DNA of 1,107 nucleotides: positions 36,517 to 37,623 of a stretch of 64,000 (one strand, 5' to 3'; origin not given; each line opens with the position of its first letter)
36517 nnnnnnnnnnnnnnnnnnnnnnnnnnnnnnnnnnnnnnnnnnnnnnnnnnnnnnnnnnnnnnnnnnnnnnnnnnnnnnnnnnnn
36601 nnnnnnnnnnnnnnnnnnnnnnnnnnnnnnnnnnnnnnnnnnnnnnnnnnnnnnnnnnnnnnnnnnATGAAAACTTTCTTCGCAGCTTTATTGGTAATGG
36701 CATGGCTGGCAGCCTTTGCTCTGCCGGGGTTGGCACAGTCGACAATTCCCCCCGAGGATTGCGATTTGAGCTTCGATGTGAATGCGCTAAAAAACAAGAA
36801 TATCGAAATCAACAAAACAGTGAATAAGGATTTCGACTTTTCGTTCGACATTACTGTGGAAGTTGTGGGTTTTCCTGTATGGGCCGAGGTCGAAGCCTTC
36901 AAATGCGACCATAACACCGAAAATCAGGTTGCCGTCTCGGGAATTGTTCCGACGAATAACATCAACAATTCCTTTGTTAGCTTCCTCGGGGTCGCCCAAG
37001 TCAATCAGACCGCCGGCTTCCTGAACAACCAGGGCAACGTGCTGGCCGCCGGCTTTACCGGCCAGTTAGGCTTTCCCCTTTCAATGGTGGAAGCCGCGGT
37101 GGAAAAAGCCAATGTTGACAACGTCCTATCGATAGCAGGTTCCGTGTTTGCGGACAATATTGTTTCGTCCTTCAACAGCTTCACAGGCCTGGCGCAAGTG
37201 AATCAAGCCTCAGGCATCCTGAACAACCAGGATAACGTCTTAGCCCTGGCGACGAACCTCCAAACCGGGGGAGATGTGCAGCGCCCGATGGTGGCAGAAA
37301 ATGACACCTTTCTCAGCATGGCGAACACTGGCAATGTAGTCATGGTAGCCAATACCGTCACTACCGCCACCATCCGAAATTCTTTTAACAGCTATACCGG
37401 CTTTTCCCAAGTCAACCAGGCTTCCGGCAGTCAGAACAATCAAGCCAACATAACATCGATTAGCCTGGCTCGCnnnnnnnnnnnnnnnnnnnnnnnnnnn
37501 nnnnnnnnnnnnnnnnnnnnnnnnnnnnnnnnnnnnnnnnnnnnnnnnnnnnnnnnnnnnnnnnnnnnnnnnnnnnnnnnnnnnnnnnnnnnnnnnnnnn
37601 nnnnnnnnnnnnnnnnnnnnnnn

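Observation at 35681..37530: Self-contained AT-richer two-gene secreted-protein unit with a Q/N-repeat (curlin-like) protein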

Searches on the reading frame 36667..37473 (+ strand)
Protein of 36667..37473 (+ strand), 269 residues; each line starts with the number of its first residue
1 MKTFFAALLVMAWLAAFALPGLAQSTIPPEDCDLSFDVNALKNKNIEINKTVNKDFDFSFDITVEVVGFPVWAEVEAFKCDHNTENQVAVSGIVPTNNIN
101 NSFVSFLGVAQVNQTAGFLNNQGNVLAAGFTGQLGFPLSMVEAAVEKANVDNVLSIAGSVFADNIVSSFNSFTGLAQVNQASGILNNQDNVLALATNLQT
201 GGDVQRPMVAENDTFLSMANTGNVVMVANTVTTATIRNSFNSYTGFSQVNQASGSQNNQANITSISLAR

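Call 3: search_protein_families(library=pfam, proteins=[window:36667-37473:+], max_evalue=1)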
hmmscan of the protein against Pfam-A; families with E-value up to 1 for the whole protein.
window:36667-37473:+ (269 aa): 1 family
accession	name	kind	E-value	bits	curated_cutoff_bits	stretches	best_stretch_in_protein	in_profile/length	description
PF02371.22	Transposase_20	-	0.045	14.6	21.3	0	226-263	20-57/87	Transposase IS116/IS110/IS902 family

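Call 4: search_protein_families(library=ncbifam, proteins=[window:36667-37473:+], max_evalue=1)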
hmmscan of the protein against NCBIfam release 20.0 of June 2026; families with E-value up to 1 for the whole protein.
window:36667-37473:+ (269 aa): 2 families
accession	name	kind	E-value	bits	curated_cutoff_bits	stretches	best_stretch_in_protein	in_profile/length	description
NF058558.2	AmldFbnFapC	equivalog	1.1e-08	35.2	195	2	81-197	49-168/321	amyloid-like fimbrin subunit FapC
NF058557.1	FblAmlydFapB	equivalog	2.4e-08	33.8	190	3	222-267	12-60/190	fibril amyloid subunit FapB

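Call 7: search_protein_families(library=ncbifam, proteins=[window:36667-37473:+], max_evalue=10)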
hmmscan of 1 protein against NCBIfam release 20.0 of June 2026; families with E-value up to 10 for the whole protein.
window:36667-37473:+ (269 aa): 2 families
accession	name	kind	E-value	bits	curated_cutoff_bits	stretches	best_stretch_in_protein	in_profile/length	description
NF058558.2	AmldFbnFapC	equivalog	1.1e-08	35.2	195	2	81-197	49-168/321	amyloid-like fimbrin subunit FapC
NF058557.1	FblAmlydFapB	equivalog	2.4e-08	33.8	190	3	222-267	12-60/190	fibril amyloid subunit FapB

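Call 8: find_homologous_proteins(query=window:36667-37473:+)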
Query window:36667-37473:+ (269 aa): 44 proteins with E <= 0.001 among 5447 candidates.
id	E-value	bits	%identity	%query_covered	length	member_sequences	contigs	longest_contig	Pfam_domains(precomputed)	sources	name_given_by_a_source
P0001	7.2e-165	565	100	100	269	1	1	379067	PF27129.1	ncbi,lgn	ncbi:MAG: hypothetical protein ACOZFS_00655 [Thermodesulfobacteriota bacterium]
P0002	7.4e-146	502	89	100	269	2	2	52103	PF27129.1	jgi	jgi:hypothetical protein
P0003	4.8e-101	356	68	100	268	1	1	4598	PF27129.1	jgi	jgi:hypothetical protein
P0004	2.4e-91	324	62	100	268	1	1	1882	PF27129.1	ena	-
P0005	5.8e-87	310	61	100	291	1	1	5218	PF27129.1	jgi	jgi:hypothetical protein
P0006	1.1e-83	299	59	100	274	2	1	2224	PF27129.1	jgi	jgi:hypothetical protein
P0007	2.2e-83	298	61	99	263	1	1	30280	PF27129.1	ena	-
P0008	1.1e-82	295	57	100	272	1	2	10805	PF27129.1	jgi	jgi:tetrahydromethanopterin S-methyltransferase subunit B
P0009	1.7e-81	292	57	100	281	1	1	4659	PF27129.1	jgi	jgi:hypothetical protein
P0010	1.8e-80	288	59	100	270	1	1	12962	PF27129.1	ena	-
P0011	5.7e-77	277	56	100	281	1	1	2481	PF27129.1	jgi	jgi:hypothetical protein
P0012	8.7e-76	273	57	100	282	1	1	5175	PF27129.1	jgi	jgi:hypothetical protein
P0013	3.0e-75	271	57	99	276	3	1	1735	PF27129.1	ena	-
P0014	1.9e-72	262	53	100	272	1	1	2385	PF27129.1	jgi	jgi:hypothetical protein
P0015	1.4e-69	253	53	100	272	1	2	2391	PF27129.1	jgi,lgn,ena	-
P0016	5.9e-69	251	53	100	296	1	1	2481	PF27129.1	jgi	jgi:hypothetical protein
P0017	1.9e-68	249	55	100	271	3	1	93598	PF27129.1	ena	-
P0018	2.2e-67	245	53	100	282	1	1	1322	PF27129.1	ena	-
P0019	9.9e-67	243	50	100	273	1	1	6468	PF27129.1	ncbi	-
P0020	1.4e-66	243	55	100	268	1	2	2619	PF27129.1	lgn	-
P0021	6.2e-66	241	52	100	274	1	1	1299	PF27129.1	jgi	jgi:hypothetical protein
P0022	2.2e-59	219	50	99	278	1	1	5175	PF27129.1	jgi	jgi:hypothetical protein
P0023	3.7e-58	215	51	100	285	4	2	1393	PF27129.1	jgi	jgi:hypothetical protein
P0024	3.5e-57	212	50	100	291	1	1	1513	PF27129.1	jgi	jgi:hypothetical protein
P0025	6.9e-56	208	49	100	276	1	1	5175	PF27129.1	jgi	jgi:hypothetical protein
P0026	3.2e-54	202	51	81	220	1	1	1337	PF27129.1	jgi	-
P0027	1.3e-51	194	49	94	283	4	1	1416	PF27129.1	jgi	jgi:hypothetical protein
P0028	7.6e-48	181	57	73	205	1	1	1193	PF27129.1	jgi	jgi:hypothetical protein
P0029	1.2e-40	158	55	61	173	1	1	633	PF27129.1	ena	-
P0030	1.4e-40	158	42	97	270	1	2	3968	PF27129.1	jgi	jgi:hypothetical protein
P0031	1.7e-31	128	38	88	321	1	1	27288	PF27129.1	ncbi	-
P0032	1.2e-30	125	35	100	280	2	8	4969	PF27129.1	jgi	jgi:hypothetical protein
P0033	4.3e-29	120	51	57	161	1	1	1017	PF27129.1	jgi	jgi:hypothetical protein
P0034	9.1e-28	116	38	92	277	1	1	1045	PF27129.1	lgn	-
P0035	2.8e-12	65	32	68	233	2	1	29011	PF27129.1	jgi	jgi:hypothetical protein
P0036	2.4e-11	62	31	96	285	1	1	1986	PF27129.1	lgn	-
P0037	1.6e-7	49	35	62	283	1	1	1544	PF27129.1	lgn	-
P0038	3.5e-7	48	38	65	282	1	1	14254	PF27129.1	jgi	jgi:hypothetical protein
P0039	3.7e-7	48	35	62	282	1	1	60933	PF27129.1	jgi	jgi:hypothetical protein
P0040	7.7e-7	47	35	59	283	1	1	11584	PF27129.1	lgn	-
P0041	8.6e-7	47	40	39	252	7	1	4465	PF27129.1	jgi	jgi:hypothetical protein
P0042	1.8e-6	46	32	56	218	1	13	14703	PF27129.1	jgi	jgi:hypothetical protein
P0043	1.5e-5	43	31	70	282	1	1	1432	PF27129.1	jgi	jgi:hypothetical protein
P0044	9.9e-5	40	38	60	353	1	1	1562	PF27129.1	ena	-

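Call 10: search_solved_structures(query=window:36667-37473:+, max_evalue=10, show_alignments=3)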
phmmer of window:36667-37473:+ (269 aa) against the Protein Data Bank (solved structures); distinct sequences matched with E-value up to 10: 0.

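Call 13: find_encoding_contigs(protein=P0017, flank=10000, max_places=3)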
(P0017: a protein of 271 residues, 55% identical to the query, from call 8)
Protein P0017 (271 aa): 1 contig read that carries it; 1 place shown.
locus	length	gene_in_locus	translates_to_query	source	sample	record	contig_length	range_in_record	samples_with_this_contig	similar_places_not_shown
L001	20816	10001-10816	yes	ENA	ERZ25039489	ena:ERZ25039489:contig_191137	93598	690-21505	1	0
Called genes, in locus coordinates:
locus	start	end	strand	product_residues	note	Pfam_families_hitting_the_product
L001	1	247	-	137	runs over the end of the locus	-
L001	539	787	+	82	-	-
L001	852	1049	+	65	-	PF05339:DUF739, PF13443:HTH_26, PF01381:HTH_3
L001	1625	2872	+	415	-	PF00872:Transposase_mut, PF10551:MULE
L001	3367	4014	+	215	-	PF22763:NrS1-1_pol-like_HBD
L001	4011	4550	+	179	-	PF08706:D5_N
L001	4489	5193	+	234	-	-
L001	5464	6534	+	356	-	PF01609:DDE_Tnp_1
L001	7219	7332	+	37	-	-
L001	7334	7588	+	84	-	-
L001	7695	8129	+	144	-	PF05119:Terminase_4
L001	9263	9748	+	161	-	-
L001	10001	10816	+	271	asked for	PF27129:FapBC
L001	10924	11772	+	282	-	PF03412:Peptidase_C39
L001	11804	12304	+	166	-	-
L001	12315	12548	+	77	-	-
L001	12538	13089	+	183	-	PF27129:FapBC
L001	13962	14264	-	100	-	-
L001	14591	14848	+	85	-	-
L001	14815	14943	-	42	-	-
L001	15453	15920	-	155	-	PF01243:PNPOx_N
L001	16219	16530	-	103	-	PF07796:DUF1638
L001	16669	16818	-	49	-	-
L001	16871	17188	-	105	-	PF01370:Epimerase, PF16363:GDP_Man_Dehyd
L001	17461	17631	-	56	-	-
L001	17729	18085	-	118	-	PF00535:Glycos_transf_2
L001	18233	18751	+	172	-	PF00005:ABC_tran, PF13304:AAA_21 (weak)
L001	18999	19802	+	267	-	PF00171:Aldedh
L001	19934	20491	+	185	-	PF00171:Aldedh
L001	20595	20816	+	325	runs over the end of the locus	PF04909:Amidohydro_2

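Call 14: find_encoding_contigs(protein=P0007, flank=10000, max_places=3)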
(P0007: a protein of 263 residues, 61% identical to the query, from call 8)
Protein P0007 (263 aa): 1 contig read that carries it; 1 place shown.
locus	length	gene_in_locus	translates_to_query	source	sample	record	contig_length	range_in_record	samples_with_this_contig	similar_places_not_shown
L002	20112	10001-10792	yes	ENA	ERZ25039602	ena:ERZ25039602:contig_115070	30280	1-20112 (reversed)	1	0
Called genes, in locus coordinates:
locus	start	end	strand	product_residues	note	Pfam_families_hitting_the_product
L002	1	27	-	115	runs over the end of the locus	-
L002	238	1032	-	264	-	PF04945:YHS, PF07992:Pyr_redox_2 (weak)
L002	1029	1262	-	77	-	-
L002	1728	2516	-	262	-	-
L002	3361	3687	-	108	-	PF00589:Phage_integrase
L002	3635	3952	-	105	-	PF00589:Phage_integrase (weak)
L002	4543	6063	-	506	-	PF24251:DUF7453 (faint)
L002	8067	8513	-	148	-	-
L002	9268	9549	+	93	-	-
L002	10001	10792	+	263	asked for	PF27129:FapBC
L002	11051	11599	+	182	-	-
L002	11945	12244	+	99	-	-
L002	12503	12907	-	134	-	-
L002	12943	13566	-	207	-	-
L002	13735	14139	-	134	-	PF13470:PIN_3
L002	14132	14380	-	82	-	PF01402:RHH_1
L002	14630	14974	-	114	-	-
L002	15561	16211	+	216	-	PF01807:Zn_ribbon_DnaG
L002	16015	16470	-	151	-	-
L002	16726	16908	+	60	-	-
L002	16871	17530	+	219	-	-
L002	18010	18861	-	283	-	-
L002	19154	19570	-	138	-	-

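Call 15: find_encoding_contigs(protein=P0002, flank=10000, max_places=2)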
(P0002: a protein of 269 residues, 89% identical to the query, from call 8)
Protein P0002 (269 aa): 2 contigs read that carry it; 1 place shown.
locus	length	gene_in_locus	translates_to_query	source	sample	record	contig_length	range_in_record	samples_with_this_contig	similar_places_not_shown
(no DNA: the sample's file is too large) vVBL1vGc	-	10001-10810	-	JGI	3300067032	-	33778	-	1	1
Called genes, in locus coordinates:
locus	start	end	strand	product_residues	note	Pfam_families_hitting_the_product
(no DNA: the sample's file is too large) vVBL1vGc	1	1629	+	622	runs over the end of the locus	PF06480:FtsH_ext, PF06068:TIP49 (weak), PF00004:AAA, PF07728:AAA_5 (weak), PF17862:AAA_lid_3, PF01434:Peptidase_M41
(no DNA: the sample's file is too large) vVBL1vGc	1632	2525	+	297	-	PF00809:Pterin_bind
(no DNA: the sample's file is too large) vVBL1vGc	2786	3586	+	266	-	PF19293:CdaA_N, PF02457:DAC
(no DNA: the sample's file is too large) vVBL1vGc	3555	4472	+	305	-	PF07949:YbbR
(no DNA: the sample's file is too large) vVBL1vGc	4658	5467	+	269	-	PF02673:BacA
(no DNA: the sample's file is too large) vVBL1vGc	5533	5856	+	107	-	-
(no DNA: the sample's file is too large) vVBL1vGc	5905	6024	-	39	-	-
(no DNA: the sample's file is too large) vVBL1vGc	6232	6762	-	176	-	PF13091:PLDc_2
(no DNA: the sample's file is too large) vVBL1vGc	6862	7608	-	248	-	PF00089:Trypsin (weak), PF13365:Trypsin_2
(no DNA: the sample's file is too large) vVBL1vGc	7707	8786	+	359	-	PF00817:IMS, PF11798:IMS_HHH, PF14520:HHH_5 (weak), PF21999:IMS_HHH_1, PF11799:IMS_C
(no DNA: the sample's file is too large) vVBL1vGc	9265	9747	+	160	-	-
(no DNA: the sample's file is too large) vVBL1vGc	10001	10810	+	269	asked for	PF27129:FapBC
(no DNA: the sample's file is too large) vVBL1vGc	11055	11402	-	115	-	PF09723:Zn_ribbon_8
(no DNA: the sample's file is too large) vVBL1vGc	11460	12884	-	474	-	PF24575:TPR_Slam (faint), PF01435:Peptidase_M48, PF00515:TPR_1 (weak), PF07719:TPR_2 (weak), PF14559:TPR_19, PF23914:TPR_CcmH_CycH (weak), PF00515:TPR_1 (weak), PF07719:TPR_2 (weak), +9 more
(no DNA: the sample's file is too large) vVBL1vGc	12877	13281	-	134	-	PF02410:RsfS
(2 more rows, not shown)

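Call 16: find_encoding_contigs(protein=P0039, flank=10000, max_places=2)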
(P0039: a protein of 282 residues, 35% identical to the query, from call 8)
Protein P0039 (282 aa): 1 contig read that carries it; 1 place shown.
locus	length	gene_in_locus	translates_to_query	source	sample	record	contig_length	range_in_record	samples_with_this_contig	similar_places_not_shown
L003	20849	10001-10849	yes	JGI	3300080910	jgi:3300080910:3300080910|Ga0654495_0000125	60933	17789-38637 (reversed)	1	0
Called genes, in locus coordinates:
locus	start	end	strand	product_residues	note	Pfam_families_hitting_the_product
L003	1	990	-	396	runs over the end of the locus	PF00672:HAMP, PF00512:HisKA, PF02518:HATPase_c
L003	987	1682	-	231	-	PF00072:Response_reg, PF00486:Trans_reg_C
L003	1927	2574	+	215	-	PF13505:OMP_b-brl, PF01389:OmpA_membrane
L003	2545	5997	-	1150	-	PF02775:TPP_enzyme_C (weak), PF01558:POR, PF20169:DUF6537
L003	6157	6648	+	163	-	PF13404:HTH_AsnC-type, PF13412:HTH_24, PF01037:AsnC_trans_reg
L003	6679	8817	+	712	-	PF16875:Glyco_hydro_36N, PF02065:Melibiase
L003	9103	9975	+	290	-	PF27129:FapBC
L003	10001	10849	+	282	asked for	PF27129:FapBC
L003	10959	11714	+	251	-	PF27129:FapBC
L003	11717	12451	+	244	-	PF03412:Peptidase_C39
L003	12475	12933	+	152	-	-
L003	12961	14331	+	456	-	-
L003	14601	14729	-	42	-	-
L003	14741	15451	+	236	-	PF00027:cNMP_binding (weak)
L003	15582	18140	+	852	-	PF08531:Bac_rhamnosid_N, PF17389:Bac_rhamnosid6H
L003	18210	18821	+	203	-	-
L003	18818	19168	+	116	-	PF05899:Cupin_3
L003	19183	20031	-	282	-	PF00106:adh_short, PF08659:KR, PF13561:adh_short_C2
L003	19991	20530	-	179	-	PF00440:TetR_N (faint)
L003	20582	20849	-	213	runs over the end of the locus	PF01810:LysE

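Call 17: find_encoding_contigs(protein=P0031, flank=10000, max_places=2)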
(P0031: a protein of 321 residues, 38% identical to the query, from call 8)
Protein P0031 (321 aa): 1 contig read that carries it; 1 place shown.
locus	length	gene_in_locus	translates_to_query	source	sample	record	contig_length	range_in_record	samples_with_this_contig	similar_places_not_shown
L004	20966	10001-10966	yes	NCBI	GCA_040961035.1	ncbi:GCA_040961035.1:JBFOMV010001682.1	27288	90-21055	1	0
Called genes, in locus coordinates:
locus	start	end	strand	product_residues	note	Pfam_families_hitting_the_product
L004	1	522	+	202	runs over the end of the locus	?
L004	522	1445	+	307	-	PF13353:Fer4_12, PF00037:Fer4 (faint), PF12797:Fer4_2 (faint), PF12837:Fer4_6 (faint), PF12838:Fer4_7 (weak), PF13237:Fer4_10 (faint), PF04055:Radical_SAM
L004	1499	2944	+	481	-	PF00149:Metallophos (faint)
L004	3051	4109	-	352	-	-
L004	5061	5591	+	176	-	PF06463:Mob_synth_C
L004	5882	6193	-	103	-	-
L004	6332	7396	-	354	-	PF13557:Phenol_MetA_deg (weak)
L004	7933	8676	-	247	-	PF11399:DUF3192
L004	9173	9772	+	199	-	-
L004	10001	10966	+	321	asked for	PF27129:FapBC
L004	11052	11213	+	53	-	-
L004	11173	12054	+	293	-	PF03412:Peptidase_C39, PF13529:Peptidase_C39_2 (weak)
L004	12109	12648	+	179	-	-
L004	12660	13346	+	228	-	PF27129:FapBC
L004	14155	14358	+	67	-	-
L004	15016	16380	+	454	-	PF00989:PAS, PF13188:PAS_8 (weak), PF13426:PAS_9, PF07730:HisKA_3, PF02518:HATPase_c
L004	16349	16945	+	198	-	PF00072:Response_reg, PF00196:GerE, PF08281:Sigma70_r4_2, PF13384:HTH_23 (faint)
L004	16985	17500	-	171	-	-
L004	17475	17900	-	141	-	PF13560:HTH_31, PF01381:HTH_3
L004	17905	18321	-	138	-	PF05973:Gp49 (weak)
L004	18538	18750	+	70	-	-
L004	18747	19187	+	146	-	PF02082:Rrf2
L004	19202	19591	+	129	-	PF12675:DUF3795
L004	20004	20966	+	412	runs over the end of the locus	PF02321:OEP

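Call 31: predict_structure(alignment_id=A1)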
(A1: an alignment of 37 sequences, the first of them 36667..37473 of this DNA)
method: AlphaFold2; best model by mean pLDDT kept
length: 269 residues; sequences in the alignment: 37
mean_pLDDT: 77.7   pTM: 0.70
mean pLDDT of the five models: 77.7, 76.1, 75.9, 75.1, 73.4
residues with pLDDT >= 90: 135; 70-90: 58; 50-70: 27; < 50: 49
segments of 3 or more residues with pLDDT < 50: 18-66
pLDDT, mean of each block of 10 residues (from residue 1): 66 53 39 38 31 33 51 82 92 95 95 94 91 78 87 95 97 96 93 83 65 85 93 96 95 91 86
secondary structure, 60 per line:
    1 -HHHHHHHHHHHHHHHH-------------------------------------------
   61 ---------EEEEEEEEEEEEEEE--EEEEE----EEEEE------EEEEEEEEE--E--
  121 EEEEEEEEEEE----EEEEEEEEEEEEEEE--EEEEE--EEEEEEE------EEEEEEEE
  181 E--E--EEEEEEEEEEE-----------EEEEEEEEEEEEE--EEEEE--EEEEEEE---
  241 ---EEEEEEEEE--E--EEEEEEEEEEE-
elements in order: H2-17 E70-84 E87-91 E96-100 E107-115 E121-131 E136-150 E153-157 E160-166 E173-181 E187-197 E209-221 E224-228 E231-237 E244-252 E258-268

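Call 35: fold_search(model_id=the predicted structure, library=pdb)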
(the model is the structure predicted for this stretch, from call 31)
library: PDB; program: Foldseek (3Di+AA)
matches with E <= 10: 129; with E <= 0.001: 1
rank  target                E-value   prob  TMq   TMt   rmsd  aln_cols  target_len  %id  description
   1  9u4u_A                7.1e-06  1.00  0.43  0.73   7.6       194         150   21  Structure of the functional amyloid FapC from Pseudomonas sp.UK4 (released 2025-08-06)
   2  8enq_A                4.6e-02  0.06  0.09  0.14  17.4       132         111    8  E. coli CsgA fibril (218-pixel box size) (released 2023-10-04)
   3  5awf_E                1.1e-01  0.02  0.08  0.07  20.7       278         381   10  Crystal structure of SufB-SufC-SufD complex from Escherichia coli (released 2015-11-11)
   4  9nqd_0                1.3e-01  0.11  0.19  0.21  15.3       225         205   14  Structure of Pseudomonas FapC Biofilm-Forming Functional Amyloid (released 2025-06-25)
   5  4nu3_A                1.7e-01  0.02  0.06  0.07  20.4       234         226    9  Crystal structure of mFfIBP, a capping head region swapped mutant of ice-binding protein (released 2014-04-16)
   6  8x1p                  1.9e-01  0.02  0.07  0.08  16.3       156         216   10  Crystal structure of G160C/S176C mutant of FfIBP (released 2024-11-13)
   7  5awf_A                2.1e-01  0.02  0.08  0.07  21.1       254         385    9  Crystal structure of SufB-SufC-SufD complex from Escherichia coli (released 2015-11-11)
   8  8jli_A                2.1e-01  0.02  0.08  0.05  18.5       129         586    9  Cryo-EM structure of SV2A dimer in complex levetiracetam (released 2024-05-01)
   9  5awg_B                2.3e-01  0.03  0.11  0.08  17.7       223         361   11  Crystal structure of Hg-bound SufB-SufC-SufD complex from Escherichia coli (released 2015-11-11)
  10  4nu3_B                2.3e-01  0.02  0.08  0.09  18.5       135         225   10  Crystal structure of mFfIBP, a capping head region swapped mutant of ice-binding protein (released 2014-04-16)
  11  6n2b_A                2.9e-01  0.01  0.06  0.05  23.3       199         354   10  The Crystal Structure of Caldicellulosiruptor kristjanssonii Tapirin C-terminal domain (released 2018-12-19)
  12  8jlh_C                3.8e-01  0.01  0.07  0.11  18.6       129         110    9  Cryo-EM structure of SV2A dimer in complex with BoNT/A2 Hc and levetiracetam (released 2024-05-01)
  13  7ehk                  4.9e-01  0.02  0.08  0.09  18.3       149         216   12  Crystal structure of C107S mutant of FfIBP (released 2022-03-02)
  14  5awf_B                5.4e-01  0.02  0.12  0.09  19.4       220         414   10  Crystal structure of SufB-SufC-SufD complex from Escherichia coli (released 2015-11-11)
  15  6a8k                  5.4e-01  0.01  0.07  0.07  20.1       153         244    9  Crystal structure of Ice-binding Protein from a Sea-Ice Microalga (released 2018-11-07)
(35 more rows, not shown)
